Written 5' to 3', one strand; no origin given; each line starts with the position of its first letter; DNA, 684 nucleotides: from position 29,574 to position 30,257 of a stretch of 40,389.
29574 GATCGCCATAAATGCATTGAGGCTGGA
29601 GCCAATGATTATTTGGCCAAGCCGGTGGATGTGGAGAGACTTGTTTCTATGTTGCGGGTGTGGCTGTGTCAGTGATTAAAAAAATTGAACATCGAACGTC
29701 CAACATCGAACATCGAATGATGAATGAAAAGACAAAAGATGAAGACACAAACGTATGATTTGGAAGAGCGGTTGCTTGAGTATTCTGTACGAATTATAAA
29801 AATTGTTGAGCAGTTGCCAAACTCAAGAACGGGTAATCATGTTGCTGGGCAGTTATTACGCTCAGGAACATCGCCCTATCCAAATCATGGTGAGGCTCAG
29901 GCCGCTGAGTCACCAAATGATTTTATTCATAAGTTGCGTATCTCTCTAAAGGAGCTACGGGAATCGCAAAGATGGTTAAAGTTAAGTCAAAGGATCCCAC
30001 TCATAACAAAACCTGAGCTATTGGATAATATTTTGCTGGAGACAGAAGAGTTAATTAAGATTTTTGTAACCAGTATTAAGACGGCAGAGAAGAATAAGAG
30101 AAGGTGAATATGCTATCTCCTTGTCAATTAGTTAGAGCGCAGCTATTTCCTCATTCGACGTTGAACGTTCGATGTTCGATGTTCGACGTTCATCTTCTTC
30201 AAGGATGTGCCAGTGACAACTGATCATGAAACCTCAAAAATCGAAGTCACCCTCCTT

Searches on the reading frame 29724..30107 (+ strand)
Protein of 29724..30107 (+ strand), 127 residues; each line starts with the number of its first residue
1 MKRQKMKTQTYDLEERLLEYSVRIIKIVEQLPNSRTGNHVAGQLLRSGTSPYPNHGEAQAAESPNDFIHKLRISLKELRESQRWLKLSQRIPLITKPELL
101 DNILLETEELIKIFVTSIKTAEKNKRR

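Call 5: search_protein_families(library=pfam, proteins=[window:29724-30107:+])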
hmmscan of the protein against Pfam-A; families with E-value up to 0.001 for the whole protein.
window:29724-30107:+ (127 aa): 1 family
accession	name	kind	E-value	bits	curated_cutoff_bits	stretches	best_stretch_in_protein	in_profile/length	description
PF05635.17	23S_rRNA_IVP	-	2.8e-13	50.4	33.8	1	18-113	10-103/106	23S rRNA-intervening sequence protein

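Call 18: find_encoding_contigs(protein=window:29724-30107:+, flank=5000, max_places=10)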
Protein window:29724-30107:+ (127 aa): no gene with exactly this product is on record in the collection.

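Call 19: find_homologous_proteins(query=window:29724-30107:+)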
Query window:29724-30107:+ (127 aa): 7992 proteins with E <= 0.001 among 8000 candidates; the best 120 are listed.
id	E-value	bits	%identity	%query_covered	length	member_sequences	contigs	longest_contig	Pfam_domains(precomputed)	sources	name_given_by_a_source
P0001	1.1e-63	230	88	95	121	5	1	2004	PF05635.18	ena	-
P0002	1.8e-62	226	89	95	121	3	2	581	PF05635.18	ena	-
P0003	3.4e-62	225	85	98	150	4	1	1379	PF05635.18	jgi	jgi:four helix bundle protein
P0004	8.3e-62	224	85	96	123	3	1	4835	PF05635.18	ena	-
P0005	1.7e-61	223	86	94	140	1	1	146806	PF05635.18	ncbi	ncbi:MAG: four helix bundle protein [Thermodesulfobacteriota bacterium]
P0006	1.7e-61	223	84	95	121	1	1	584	PF05635.18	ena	-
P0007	2.1e-61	223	88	95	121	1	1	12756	PF05635.18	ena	-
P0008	2.1e-61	223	89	95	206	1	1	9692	PF05635.18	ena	-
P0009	3.4e-61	222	88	95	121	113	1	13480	PF05635.18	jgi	-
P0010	3.4e-61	222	88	95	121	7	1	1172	PF05635.18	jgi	jgi:four helix bundle protein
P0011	5.7e-61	221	83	98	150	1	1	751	PF05635.18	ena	-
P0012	7.3e-61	221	81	99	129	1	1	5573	PF05635.18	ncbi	-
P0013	9.5e-61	221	87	92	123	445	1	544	PF05635.18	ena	-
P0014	1.1e-60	220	84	97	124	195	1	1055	PF05635.18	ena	-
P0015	1.5e-60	220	85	97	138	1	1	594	PF05635.18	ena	-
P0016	1.7e-60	220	85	96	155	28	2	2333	PF05635.18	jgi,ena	-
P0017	1.7e-60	220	84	99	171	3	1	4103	PF05635.18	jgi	jgi:four helix bundle protein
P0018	2.0e-60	220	85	97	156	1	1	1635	PF05635.18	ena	-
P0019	2.0e-60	220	88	95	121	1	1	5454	PF05635.18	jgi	jgi:four helix bundle protein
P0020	2.5e-60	219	83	99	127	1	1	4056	PF05635.18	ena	-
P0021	2.6e-60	219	88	95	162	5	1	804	PF05635.18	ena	-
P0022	2.7e-60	219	85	95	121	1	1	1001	PF05635.18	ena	-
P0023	2.7e-60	219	85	94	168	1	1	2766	PF05635.18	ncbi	-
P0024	3.0e-60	219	88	94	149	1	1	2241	PF05635.18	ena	-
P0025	3.4e-60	219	84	96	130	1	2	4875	PF05635.18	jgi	jgi:four helix bundle protein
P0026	3.9e-60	219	80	100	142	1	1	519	PF05635.18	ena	-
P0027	4.3e-60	219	85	95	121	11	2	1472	PF05635.18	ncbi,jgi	-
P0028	4.6e-60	218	87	93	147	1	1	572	PF05635.18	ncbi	-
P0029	4.7e-60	218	87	95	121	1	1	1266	PF05635.18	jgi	jgi:four helix bundle protein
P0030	5.1e-60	218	84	97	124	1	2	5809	PF05635.18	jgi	jgi:four helix bundle protein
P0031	5.5e-60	218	83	99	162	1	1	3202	PF05635.18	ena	-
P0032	6.1e-60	218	88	94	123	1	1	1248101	PF05635.18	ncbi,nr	ncbi:MAG: hypothetical protein SRB1_00018 [Desulfobacteraceae bacterium Eth-SRB1]|nr:MAG: hypothetic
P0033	6.1e-60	218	88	93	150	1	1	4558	PF05635.18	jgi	-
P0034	6.5e-60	218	84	96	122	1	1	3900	PF05635.18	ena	-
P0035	7.4e-60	218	83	97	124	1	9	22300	PF05635.18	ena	-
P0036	7.7e-60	218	85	95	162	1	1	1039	PF05635.18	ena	-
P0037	8.1e-60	218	84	98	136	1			PF05635.18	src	-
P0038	8.2e-60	218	85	97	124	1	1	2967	PF05635.18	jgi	jgi:four helix bundle protein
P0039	9.4e-60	217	86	95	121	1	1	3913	PF05635.18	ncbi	-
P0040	1.1e-59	217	84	95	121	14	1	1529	PF05635.18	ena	-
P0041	1.2e-59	217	83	97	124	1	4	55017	PF05635.18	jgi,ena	-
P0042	1.2e-59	217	85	97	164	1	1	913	PF05635.18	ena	-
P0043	1.2e-59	217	86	95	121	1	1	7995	PF05635.18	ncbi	-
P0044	1.4e-59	217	86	95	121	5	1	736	PF05635.18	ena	-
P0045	1.6e-59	217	87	95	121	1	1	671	PF05635.18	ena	-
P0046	1.6e-59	217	84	97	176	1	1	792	PF05635.18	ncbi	-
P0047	1.8e-59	217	83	95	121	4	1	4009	PF05635.18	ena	-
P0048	1.8e-59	217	92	83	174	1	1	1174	PF05635.18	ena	-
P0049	1.9e-59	216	82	97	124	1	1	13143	PF05635.18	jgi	-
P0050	1.9e-59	216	84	95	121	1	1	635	PF05635.18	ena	-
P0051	2.1e-59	216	87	94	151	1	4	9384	PF05635.18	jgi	jgi:four helix bundle protein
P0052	2.4e-59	216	85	95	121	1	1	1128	PF05635.18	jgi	jgi:four helix bundle protein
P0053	2.4e-59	216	84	94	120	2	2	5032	PF05635.18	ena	-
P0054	2.5e-59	216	86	94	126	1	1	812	PF05635.18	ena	-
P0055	2.6e-59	216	86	94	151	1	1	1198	PF05635.18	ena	-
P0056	2.6e-59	216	82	97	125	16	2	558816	PF05635.18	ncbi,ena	-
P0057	2.9e-59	216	82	98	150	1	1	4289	PF05635.18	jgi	jgi:four helix bundle protein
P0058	2.9e-59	216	85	94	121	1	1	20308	PF05635.18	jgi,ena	-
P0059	3.0e-59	216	84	95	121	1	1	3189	PF05635.18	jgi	jgi:four helix bundle protein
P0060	3.0e-59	216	81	97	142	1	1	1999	PF05635.18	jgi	-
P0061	3.2e-59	216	80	97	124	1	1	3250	PF05635.18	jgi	jgi:four helix bundle protein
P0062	3.5e-59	216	84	95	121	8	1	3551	PF05635.18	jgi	-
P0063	3.6e-59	216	81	97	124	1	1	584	PF05635.18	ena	-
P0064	3.8e-59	216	82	97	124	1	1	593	PF05635.18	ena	-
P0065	3.9e-59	215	83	96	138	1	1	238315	PF05635.18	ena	-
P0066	4.0e-59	215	86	93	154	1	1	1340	PF05635.18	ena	-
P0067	4.0e-59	215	82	97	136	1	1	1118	PF05635.18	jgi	jgi:four helix bundle protein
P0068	4.0e-59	215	83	96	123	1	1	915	PF05635.18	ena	-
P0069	4.1e-59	215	83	97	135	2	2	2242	PF05635.18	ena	-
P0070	4.2e-59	215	83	96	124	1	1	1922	PF05635.18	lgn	-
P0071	4.2e-59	215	82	99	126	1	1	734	PF05635.18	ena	-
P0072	4.3e-59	215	82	97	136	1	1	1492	PF05635.18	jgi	jgi:four helix bundle protein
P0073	4.5e-59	215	83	95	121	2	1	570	PF05635.18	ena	-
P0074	4.6e-59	215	86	94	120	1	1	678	PF05635.18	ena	-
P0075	4.6e-59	215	84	96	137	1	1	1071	PF05635.18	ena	-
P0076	4.7e-59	215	80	99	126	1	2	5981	PF05635.18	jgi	jgi:four helix bundle protein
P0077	4.7e-59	215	85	95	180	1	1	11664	PF05635.18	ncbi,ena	-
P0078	4.8e-59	215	83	95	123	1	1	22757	PF05635.18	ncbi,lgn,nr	ncbi:MAG: four helix bundle protein [Desulfocapsa sp.]|nr:four helix bundle protein [Desulfocapsa sp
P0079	4.8e-59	215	84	97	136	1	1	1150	PF05635.18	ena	-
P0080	4.8e-59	215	85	95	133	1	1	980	PF05635.18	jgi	jgi:four helix bundle protein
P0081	5.0e-59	215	84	95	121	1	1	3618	PF05635.18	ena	-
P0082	5.3e-59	215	85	94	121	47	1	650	PF05635.18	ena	-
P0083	5.3e-59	215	86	93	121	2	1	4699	PF05635.18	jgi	jgi:four helix bundle protein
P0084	5.6e-59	215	83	95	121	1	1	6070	PF05635.18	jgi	-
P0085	5.8e-59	215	89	91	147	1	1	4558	PF05635.18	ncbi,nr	ncbi:MAG: four helix bundle protein [Deltaproteobacteria bacterium]|nr:four helix bundle protein [De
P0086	6.2e-59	215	83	95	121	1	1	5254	PF05635.18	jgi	jgi:four helix bundle protein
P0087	6.4e-59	215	83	95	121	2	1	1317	PF05635.18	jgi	-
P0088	6.6e-59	215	86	93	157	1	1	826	PF05635.18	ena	-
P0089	6.7e-59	215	84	96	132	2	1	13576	PF05635.18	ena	-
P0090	6.7e-59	215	83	95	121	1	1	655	PF05635.18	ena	-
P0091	6.9e-59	215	83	96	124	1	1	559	PF05635.18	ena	-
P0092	7.4e-59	215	86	93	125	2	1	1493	PF05635.18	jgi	-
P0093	7.5e-59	215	85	93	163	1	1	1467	PF05635.18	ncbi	-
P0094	8.3e-59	214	83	95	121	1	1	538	PF05635.18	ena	-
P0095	8.8e-59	214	84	97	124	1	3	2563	PF05635.18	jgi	jgi:four helix bundle protein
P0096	9.4e-59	214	82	96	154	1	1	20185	PF05635.18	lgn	-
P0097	9.4e-59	214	83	95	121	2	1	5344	PF05635.18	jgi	jgi:four helix bundle protein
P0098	1.0e-58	214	83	96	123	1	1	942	PF05635.18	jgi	jgi:four helix bundle protein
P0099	1.0e-58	214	83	97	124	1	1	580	PF05635.18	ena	-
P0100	1.0e-58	214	82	98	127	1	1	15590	PF05635.18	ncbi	-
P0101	1.0e-58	214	84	96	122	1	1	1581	PF05635.18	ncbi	-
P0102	1.1e-58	214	81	98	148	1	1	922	PF05635.18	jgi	jgi:four helix bundle protein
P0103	1.1e-58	214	80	98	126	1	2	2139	PF05635.18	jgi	-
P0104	1.1e-58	214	82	98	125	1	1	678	PF05635.18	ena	-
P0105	1.2e-58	214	87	93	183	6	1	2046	PF05635.18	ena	-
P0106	1.2e-58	214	82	96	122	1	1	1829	PF05635.18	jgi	jgi:four helix bundle protein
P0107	1.3e-58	214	83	96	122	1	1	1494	PF05635.18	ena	-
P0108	1.3e-58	214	83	95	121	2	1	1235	PF05635.18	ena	-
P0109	1.3e-58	214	83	96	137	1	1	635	PF05635.18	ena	-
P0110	1.3e-58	214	85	95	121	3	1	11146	PF05635.18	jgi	jgi:four helix bundle protein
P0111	1.3e-58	214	86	93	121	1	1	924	PF05635.18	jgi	-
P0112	1.4e-58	214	84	95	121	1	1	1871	PF05635.18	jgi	jgi:four helix bundle protein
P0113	1.6e-58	214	84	95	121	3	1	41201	PF05635.18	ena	-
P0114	1.6e-58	213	81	97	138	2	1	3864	PF05635.18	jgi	jgi:four helix bundle protein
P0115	1.6e-58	213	80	97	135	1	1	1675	PF05635.18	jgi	jgi:four helix bundle protein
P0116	1.6e-58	213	81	98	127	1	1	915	PF05635.18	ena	-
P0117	1.7e-58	213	84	96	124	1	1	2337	PF05635.18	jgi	jgi:four helix bundle protein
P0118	2.1e-58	213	85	93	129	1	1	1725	PF05635.18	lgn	-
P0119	2.2e-58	213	86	93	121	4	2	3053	PF05635.18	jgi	jgi:four helix bundle protein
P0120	2.2e-58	213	84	96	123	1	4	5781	PF05635.18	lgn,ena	-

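Call 28: find_encoding_contigs(protein=P0005, flank=10000, max_places=2)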
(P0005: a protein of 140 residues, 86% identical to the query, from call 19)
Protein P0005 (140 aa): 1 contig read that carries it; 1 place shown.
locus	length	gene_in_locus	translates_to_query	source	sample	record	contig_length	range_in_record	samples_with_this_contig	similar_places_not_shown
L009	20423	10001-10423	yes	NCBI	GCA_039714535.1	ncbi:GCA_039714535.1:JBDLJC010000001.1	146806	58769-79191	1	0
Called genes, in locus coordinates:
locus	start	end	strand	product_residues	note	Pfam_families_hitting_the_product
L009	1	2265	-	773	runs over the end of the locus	PF08447:PAS_3, PF00989:PAS, PF08448:PAS_4, PF13188:PAS_8, PF13426:PAS_9, PF00989:PAS, PF08448:PAS_4, PF13426:PAS_9, +5 more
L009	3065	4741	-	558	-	PF00749:tRNA-synt_1c, PF03950:tRNA-synt_1c_C, PF20974:tRNA-synt_1c_C2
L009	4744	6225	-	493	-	PF00749:tRNA-synt_1c, PF19269:Anticodon_2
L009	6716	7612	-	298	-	PF02421:FeoB_N, PF03193:RsgA_GTPase (faint), PF00350:Dynamin_N (faint), PF01926:MMR_HSR1, PF00009:GTP_EFTU (weak), PF07650:KH_2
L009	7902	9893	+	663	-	PF23161:HTH_RNase_II, PF00773:RNB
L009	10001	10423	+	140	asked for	PF05635:23S_rRNA_IVP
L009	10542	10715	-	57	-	-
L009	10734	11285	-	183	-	PF00156:Pribosyltran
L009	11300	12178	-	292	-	PF14505:DUF4438, PF20999:DUF4438_C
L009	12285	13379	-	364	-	PF01926:MMR_HSR1, PF02421:FeoB_N (weak), PF06071:YchF-GTPase_C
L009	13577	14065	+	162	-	PF05258:DciA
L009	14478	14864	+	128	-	-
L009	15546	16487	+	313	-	-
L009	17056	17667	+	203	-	PF00258:Flavodoxin_1 (weak), PF02525:Flavodoxin_2, PF03358:FMN_red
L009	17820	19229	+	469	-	PF00753:Lactamase_B (faint)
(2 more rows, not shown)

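Call 29: find_encoding_contigs(protein=P0032, flank=10000, max_places=2)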
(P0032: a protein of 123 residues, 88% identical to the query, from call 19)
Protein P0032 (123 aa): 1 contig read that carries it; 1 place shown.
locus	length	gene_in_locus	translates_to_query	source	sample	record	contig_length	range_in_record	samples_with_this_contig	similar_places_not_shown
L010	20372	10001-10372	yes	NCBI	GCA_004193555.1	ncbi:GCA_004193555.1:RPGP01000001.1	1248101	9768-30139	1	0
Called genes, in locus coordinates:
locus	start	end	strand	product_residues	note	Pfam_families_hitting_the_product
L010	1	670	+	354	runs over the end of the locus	PF01073:3Beta_HSD, PF01370:Epimerase, PF02719:Polysacc_synt_2, PF04321:RmlD_sub_bind, PF07993:NAD_binding_4 (faint), PF16363:GDP_Man_Dehyd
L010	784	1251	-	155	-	PF00582:Usp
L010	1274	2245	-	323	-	PF00069:Pkinase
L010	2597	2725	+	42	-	-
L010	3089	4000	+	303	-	PF00294:PfkB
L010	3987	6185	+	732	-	PF00862:GT-B_Sucrose_synth, PF13439:Glyco_transf_4, PF13579:Glyco_trans_4_4 (weak), PF20706:GT4-conflict (faint), PF00534:Glycos_transf_1, PF13692:Glyco_trans_1_4, PF05116:S6PP, PF08282:Hydrolase_3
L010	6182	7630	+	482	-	PF00128:Alpha-amylase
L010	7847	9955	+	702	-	PF00365:PFK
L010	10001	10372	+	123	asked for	PF05635:23S_rRNA_IVP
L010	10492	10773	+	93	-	PF01169:GDT1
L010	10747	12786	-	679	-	PF00456:Transketolase_N, PF00676:E1_dh (weak), PF02779:Transket_pyr, PF02780:Transketolase_C, PF22613:Transketolase_C_1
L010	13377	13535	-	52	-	-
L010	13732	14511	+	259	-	PF01699:Na_Ca_ex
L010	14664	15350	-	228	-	-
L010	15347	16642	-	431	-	PF01925:TauE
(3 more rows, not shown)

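Call 30: find_encoding_contigs(protein=P0056, flank=10000, max_places=2)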
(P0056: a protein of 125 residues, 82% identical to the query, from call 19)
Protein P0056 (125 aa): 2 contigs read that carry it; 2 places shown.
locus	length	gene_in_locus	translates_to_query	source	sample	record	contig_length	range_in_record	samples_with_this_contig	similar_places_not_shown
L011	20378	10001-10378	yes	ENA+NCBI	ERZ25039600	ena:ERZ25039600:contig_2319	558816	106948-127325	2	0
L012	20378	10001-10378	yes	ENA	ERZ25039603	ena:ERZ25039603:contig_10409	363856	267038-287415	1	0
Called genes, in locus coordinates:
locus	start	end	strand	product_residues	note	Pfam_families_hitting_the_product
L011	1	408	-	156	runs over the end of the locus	PF02542:YgbB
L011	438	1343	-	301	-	PF00211:Guanylate_cyc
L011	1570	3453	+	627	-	PF11104:PilM_2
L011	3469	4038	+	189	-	-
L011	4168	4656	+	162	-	-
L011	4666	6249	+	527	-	PF21305:type_II_gspD_N0 (weak), PF07660:STN (weak), PF03958:Secretin_N (weak), PF00263:Secretin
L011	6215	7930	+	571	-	PF13401:AAA_22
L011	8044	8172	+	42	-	-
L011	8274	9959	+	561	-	PF05157:MshEN, PF00437:T2SSE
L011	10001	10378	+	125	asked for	PF05635:23S_rRNA_IVP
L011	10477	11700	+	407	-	PF28597:T2SSF_N, PF00482:T2SSF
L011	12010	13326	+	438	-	PF00158:Sigma54_activat, PF14532:Sigma54_activ_2, PF07728:AAA_5 (faint), PF25601:AAA_lid_14, PF02954:HTH_8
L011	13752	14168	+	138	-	PF07963:N_methyl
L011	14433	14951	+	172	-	PF07963:N_methyl (weak)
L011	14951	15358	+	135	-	PF07963:N_methyl (weak)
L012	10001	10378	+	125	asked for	PF05635:23S_rRNA_IVP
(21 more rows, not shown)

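Call 35: search_protein_families(library=ncbifam, proteins=[window:29724-30107:+])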
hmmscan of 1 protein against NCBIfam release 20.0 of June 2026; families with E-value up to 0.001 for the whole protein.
window:29724-30107:+ (127 aa): 3 families
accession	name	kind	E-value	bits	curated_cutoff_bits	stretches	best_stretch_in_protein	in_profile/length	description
TIGR02436.1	TIGR02436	subfamily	9.7e-24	83.7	24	1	15-121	3-108/109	four helix bundle protein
NF008911.0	PRK12275.1-2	subfamily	1.1e-07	32.3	137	1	15-121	11-115/118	hypothetical protein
NF008912.0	PRK12275.1-6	subfamily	0.00069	19.6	124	1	15-125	10-115/117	hypothetical protein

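Call 70: search_solved_structures(query=window:29739-30107:+, max_evalue=0.01, show_alignments=3)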
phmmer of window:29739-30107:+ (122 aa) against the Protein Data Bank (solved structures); distinct sequences matched with E-value up to 0.01: 1.
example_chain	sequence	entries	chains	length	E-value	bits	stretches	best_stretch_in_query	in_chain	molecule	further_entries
2rld_A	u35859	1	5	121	2.1e-16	63.1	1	9-119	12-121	Uncharacterized protein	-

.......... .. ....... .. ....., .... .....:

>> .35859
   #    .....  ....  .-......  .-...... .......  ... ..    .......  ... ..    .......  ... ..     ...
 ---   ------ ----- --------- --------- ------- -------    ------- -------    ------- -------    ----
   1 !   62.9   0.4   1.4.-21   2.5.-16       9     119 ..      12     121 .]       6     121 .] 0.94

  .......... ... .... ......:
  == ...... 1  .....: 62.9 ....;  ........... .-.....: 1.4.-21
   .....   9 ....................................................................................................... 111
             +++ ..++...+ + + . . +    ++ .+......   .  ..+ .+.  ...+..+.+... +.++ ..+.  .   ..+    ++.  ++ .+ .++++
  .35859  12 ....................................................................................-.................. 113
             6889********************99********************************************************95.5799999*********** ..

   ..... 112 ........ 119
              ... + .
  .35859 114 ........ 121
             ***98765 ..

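Call 81: find_related_loci(query=A2, collection=metagenome_contigs, flank=1500)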
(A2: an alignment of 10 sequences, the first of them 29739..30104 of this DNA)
Query A2 (122 aa) in metagenome_contigs; peptide patterns used: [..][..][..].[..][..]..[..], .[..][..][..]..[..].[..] (x = any residue, [..] = any of these).
600 stretches matched a pattern (row limit reached: there are more); 565 encode a relative of the query (tblastn E <= 1e-3); the best 80 are kept; 80 distinct loci.
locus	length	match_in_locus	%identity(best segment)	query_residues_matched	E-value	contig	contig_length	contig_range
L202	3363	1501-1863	90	1-121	4e-71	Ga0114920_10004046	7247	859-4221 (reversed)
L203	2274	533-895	89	1-121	2e-71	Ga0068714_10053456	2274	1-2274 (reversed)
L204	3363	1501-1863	88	1-121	8e-70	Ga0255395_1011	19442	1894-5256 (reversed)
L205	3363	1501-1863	88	1-121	3e-69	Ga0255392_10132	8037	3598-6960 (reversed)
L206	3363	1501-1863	88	1-121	2e-69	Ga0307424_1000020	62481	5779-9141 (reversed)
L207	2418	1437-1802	86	1-122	4e-70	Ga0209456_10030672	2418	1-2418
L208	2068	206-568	88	1-121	2e-70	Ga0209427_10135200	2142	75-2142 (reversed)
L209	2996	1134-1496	88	1-121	8e-69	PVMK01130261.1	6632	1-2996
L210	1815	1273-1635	88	1-121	1e-70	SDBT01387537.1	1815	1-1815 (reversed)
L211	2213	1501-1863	86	1-121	5e-69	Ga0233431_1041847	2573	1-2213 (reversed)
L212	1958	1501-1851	88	1-117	8e-70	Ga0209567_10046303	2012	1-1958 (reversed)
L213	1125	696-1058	87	1-121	8e-73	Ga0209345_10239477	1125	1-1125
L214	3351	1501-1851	90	1-117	5e-68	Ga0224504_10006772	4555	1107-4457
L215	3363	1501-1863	86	1-121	6e-68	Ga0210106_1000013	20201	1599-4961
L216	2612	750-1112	85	1-121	2e-67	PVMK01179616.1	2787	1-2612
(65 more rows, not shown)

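Call 103: search_dna_similar(query=window:29739-30104:+, collection=plasmids, mode=protein, max_evalue=0.001, max_rows=40)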
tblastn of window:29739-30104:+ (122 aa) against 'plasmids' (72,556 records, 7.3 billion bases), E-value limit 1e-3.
Records with a match: 31; places in all: 38; records where one place covers at least 80% of the query: 31.
Best place of each record, by identity: <60% 31.
By first word of the organism name: Nostoc 16; Planktothrix 3; Candidatus 2; Dolichospermum 1; Pseudanabaena 1; Anabaena 1; Bernardetia 1; Treponema 1; Aulosira 1; Gloeocapsa 1; and 3 more.
By predicted mobility (MOB-suite, as given by PLSDB): non-mobilizable 18; conjugative 8; mobilizable 5.
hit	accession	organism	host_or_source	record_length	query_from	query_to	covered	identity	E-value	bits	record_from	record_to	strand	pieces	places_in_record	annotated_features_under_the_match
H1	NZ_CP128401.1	Candidatus Chlorohelix allophototropha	Single colony of Candidatus Chlorohelix ...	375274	1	122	100%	38.2%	4e-14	74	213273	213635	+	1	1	four helix bundle protein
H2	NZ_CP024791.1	Nostoc flagelliforme CCNUN1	cell culture,desert soil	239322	10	114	86%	44.3%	9e-15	76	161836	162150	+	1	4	four helix bundle protein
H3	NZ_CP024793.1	Nostoc flagelliforme CCNUN1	cell culture,desert soil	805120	10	114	86%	44.3%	9e-15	76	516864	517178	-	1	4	four helix bundle protein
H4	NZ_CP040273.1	Nostoc sp. C052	Blasia pusilla,pure culture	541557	10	114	86%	44.3%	1e-14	75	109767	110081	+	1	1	four helix bundle protein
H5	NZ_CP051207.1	Dolichospermum flos-aquae CCAP 1403/13F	cell culture,freshwater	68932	8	114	88%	43.1%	5e-14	74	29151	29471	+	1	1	four helix bundle protein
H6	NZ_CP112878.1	Pseudanabaena galeata CCNP1313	-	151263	6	122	96%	39.3%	2e-15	78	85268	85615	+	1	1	four helix bundle protein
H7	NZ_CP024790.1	Nostoc flagelliforme CCNUN1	cell culture,desert soil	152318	3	119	96%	39.2%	1e-16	81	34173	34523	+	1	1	four helix bundle protein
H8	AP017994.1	Planktothrix agardhii NIES-204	-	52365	8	121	93%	40.2%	4e-13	71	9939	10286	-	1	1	hypothetical protein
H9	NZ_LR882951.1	Planktothrix agardhii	-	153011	8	121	93%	40.2%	4e-13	71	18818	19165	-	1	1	four helix bundle protein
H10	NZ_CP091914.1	Nostoc sp. UHCC 0870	cell culture,Brackish water, ...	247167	4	114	91%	40.7%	8e-13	70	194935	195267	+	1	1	four helix bundle protein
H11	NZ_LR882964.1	Planktothrix agardhii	-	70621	8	121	93%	39.3%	1e-12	70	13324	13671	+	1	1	four helix bundle protein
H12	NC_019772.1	Anabaena cylindrica PCC 7122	water, most likely pond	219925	1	109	89%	40.9%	2e-14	75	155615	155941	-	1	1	four helix bundle protein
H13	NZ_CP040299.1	Nostoc sp. TCL26-01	Leiosporoceros dussii,pure culture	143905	7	109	84%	42.3%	8e-16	79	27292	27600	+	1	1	four helix bundle protein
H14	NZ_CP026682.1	Nostoc sp. 'Peltigera membranacea cyanobiont' N6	Lichen thallus,Peltigera membranacea ...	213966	4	114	91%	37.5%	4e-11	66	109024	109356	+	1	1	four helix bundle protein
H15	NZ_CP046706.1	Nostoc sp. ATCC 53789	-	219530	4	112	89%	38.2%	4e-11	66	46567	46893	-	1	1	four helix bundle protein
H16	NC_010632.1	Nostoc punctiforme PCC 73102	-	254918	4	114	91%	37.4%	2e-10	63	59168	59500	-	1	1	four helix bundle protein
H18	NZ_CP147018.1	Bernardetia sp. Wsw4-3y2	Red alga,Red algae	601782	8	115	89%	38.0%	2e-11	67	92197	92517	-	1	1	four helix bundle protein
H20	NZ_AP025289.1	Treponema saccharophilum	-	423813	8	119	92%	35.7%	5e-14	74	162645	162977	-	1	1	four helix bundle protein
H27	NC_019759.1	Gloeocapsa sp. PCC 7428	-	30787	16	115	82%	37.0%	4e-11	66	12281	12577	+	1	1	four helix bundle protein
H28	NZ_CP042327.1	Euhalothece natronophila Z-M001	cell culture,soda lake Magadi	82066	10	120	91%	33.3%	8e-10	62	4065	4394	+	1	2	four helix bundle protein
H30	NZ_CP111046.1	Chondrinema litorale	Seaweed,red alga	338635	10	114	86%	32.4%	4e-7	54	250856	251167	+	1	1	four helix bundle protein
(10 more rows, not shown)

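Call 105: get_annotated_region(hit=H16, flank=1500)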
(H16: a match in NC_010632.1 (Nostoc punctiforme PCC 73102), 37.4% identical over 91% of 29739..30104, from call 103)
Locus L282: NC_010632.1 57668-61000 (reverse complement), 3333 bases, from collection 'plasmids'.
description: Nostoc punctiforme PCC 73102 plasmid pNPUN02, complete sequence
organism: Nostoc punctiforme PCC 73102 (NCBI taxid 63737)
taxonomy: Bacteria; Cyanobacteriota; Cyanophyceae; Nostocales; Nostocaceae; Nostoc; Nostoc punctiforme; Nostoc punctiforme PCC 73102
host: -; source: -; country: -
typing (MOB-suite, as given by PLSDB): conjugative; replicon rep_cluster_317; relaxase MOBV; mating-pair formation MPF_T
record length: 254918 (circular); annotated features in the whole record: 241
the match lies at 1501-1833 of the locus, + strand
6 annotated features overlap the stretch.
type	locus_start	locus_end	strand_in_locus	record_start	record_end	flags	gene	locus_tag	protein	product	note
CDS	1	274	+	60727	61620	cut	-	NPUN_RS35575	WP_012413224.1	hypothetical protein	-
CDS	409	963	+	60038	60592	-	-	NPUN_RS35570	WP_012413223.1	hypothetical protein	-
CDS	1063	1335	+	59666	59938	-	-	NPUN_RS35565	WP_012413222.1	hypothetical protein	-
CDS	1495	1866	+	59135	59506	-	-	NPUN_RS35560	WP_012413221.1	four helix bundle protein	-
CDS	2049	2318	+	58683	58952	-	-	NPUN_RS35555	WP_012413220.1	hypothetical protein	-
CDS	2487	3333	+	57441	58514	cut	-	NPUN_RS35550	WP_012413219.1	hypothetical protein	-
